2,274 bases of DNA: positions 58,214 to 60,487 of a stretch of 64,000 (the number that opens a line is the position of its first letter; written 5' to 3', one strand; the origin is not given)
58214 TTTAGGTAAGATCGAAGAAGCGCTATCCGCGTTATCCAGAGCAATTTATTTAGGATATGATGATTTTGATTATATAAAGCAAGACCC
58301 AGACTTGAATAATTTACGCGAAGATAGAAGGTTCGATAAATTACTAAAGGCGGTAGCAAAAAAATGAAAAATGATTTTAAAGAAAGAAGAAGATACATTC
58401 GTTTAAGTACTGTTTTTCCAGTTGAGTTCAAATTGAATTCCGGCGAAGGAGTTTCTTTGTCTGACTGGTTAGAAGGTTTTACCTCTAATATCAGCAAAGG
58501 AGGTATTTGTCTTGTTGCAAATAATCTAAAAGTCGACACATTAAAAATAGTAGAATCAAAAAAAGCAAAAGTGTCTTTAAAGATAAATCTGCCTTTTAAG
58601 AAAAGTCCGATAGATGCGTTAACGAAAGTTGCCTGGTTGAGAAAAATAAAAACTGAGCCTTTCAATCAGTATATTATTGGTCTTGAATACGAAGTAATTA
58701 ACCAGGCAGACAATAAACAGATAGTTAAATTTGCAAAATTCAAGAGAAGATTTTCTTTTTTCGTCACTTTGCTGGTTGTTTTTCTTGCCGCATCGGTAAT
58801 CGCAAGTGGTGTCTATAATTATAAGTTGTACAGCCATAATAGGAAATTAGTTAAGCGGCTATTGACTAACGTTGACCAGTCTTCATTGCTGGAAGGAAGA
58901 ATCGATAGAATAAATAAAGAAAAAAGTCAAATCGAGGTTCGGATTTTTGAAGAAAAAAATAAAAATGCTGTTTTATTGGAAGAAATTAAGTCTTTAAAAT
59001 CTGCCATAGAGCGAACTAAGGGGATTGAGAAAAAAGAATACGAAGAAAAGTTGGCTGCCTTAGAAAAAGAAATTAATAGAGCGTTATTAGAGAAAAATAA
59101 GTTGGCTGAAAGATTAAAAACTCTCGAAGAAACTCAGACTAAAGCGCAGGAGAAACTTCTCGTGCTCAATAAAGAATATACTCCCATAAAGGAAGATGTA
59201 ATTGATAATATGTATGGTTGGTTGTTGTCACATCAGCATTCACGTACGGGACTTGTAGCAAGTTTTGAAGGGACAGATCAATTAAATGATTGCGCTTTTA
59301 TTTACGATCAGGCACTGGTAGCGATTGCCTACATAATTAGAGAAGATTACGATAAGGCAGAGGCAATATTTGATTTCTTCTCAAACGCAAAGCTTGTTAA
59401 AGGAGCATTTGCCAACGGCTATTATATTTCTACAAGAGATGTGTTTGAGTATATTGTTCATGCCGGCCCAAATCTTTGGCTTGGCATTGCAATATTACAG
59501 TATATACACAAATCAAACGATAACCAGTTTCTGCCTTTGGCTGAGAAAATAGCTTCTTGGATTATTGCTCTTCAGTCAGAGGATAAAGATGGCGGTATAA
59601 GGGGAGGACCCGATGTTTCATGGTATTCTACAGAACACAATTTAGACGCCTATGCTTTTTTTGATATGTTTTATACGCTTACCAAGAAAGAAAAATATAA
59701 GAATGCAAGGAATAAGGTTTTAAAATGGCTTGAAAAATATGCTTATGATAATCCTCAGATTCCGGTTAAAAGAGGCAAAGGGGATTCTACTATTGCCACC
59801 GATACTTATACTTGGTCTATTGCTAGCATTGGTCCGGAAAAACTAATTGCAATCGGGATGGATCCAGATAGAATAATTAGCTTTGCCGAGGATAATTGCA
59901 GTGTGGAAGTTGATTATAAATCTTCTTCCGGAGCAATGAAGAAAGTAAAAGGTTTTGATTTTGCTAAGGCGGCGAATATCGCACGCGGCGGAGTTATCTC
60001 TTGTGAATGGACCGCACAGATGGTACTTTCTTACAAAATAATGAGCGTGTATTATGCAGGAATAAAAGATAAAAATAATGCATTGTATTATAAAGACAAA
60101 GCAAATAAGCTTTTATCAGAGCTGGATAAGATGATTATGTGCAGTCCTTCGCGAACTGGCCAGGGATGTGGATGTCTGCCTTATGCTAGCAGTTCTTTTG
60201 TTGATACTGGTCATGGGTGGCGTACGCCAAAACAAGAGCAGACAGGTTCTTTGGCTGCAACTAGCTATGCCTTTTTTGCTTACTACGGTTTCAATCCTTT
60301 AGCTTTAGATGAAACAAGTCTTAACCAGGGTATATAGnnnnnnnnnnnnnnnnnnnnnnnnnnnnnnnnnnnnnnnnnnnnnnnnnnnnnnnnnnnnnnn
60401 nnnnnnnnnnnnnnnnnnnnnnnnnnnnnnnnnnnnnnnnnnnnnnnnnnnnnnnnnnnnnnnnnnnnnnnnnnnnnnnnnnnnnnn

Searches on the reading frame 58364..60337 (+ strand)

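Call 30: search_protein_families(library=pfam, proteins=[window:58364-60337:+], max_evalue=0.00001)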
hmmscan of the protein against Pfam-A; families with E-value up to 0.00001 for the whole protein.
window:58364-60337:+ (657 aa): 1 family
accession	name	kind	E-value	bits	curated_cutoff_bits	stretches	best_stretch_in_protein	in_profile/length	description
PF07238.19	PilZ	-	2.1e-07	31.7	22.5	1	7-123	1-99/102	PilZ domain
